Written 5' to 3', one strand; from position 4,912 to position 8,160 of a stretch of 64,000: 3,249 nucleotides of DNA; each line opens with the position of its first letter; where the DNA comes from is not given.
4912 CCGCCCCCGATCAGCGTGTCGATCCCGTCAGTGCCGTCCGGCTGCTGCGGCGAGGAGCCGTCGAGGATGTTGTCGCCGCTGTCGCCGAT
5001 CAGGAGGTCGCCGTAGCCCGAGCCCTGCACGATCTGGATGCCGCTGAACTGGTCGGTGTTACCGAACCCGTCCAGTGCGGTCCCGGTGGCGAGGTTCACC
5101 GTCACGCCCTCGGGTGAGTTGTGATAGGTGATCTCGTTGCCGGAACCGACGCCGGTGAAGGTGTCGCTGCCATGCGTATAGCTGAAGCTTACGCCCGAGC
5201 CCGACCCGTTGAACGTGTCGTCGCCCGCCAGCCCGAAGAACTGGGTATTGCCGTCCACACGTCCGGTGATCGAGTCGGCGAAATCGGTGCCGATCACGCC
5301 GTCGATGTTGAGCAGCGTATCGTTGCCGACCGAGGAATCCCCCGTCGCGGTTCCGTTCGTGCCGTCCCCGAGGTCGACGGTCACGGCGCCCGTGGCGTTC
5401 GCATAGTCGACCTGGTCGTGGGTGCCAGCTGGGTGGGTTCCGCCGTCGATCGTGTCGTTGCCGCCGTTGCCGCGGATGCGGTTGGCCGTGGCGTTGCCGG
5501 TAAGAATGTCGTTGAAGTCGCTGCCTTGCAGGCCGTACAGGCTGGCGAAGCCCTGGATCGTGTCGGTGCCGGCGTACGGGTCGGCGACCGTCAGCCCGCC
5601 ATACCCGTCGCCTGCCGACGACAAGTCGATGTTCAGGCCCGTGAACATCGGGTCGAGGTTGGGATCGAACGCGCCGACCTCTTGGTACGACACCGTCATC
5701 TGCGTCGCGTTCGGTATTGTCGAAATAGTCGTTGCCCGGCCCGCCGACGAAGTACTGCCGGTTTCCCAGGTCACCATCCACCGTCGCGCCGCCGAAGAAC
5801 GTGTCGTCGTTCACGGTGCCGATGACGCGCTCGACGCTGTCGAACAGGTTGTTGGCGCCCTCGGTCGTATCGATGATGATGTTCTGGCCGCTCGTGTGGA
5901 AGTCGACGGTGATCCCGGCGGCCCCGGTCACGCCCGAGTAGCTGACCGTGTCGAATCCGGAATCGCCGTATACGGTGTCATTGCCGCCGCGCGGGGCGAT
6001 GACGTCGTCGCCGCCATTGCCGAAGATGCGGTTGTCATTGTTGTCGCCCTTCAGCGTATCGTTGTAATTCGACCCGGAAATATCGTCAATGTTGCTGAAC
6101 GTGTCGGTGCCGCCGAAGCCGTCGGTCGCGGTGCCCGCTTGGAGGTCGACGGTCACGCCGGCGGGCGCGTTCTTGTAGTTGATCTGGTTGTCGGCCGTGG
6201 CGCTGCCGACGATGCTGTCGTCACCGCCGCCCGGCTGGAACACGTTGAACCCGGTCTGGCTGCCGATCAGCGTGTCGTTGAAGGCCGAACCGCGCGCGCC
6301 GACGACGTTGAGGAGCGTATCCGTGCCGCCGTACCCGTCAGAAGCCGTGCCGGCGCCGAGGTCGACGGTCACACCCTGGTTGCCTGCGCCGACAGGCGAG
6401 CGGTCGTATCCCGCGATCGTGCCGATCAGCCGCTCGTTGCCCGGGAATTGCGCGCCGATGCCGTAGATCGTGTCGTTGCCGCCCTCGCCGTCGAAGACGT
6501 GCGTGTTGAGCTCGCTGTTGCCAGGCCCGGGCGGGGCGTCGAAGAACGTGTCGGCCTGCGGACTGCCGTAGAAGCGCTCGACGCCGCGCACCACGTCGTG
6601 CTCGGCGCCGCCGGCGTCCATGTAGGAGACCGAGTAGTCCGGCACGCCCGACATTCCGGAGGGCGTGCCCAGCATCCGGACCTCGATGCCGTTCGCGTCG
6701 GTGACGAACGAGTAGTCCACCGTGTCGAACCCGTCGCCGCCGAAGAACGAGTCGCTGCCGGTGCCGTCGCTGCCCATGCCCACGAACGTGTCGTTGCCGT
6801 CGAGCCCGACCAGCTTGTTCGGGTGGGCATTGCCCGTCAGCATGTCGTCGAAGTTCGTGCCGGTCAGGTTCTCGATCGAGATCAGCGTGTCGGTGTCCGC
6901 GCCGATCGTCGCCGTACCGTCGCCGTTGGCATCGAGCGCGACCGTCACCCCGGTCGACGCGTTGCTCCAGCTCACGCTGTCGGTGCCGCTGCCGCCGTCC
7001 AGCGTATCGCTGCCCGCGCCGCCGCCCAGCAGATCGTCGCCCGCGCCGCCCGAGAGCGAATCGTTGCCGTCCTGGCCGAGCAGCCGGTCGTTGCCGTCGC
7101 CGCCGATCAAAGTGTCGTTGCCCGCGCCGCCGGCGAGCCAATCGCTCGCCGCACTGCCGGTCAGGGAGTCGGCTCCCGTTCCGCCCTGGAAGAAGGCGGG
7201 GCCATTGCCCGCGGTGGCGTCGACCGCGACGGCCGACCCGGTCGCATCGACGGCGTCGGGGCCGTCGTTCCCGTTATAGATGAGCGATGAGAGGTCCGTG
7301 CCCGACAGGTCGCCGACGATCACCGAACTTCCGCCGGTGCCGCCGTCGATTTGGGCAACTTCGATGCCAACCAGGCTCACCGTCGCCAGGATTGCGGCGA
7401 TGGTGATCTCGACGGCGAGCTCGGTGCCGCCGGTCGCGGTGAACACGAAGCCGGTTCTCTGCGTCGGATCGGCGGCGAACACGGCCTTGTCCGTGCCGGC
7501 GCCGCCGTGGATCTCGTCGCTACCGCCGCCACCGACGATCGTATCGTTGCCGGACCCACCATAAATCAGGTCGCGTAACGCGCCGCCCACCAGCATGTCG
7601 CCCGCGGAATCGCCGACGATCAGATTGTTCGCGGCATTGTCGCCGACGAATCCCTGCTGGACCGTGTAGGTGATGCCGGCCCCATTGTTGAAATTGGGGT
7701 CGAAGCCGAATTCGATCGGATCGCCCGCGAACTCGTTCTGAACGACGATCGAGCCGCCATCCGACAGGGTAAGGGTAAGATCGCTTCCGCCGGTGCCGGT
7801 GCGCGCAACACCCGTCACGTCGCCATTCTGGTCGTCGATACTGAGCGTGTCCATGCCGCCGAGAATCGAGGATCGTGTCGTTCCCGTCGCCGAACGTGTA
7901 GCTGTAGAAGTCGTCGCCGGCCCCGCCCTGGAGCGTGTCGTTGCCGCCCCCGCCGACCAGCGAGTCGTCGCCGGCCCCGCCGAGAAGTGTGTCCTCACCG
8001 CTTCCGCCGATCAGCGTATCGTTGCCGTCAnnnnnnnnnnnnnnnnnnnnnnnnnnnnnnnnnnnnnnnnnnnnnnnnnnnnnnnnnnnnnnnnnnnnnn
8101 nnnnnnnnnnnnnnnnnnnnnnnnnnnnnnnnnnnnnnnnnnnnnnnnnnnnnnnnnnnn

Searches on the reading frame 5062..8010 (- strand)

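Call 29: search_protein_families(library=pfam, proteins=[window:5062-8010:-], max_evalue=0.00001)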
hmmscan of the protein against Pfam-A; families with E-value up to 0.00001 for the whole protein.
window:5062-8010:- (983 aa): 1 family
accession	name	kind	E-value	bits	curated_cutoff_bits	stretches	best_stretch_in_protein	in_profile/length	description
PF00353.25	HemolysinCabind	-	7.7e-27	93.3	23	3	276-310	2-36/36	RTX calcium-binding nonapeptide repeat (4 copies)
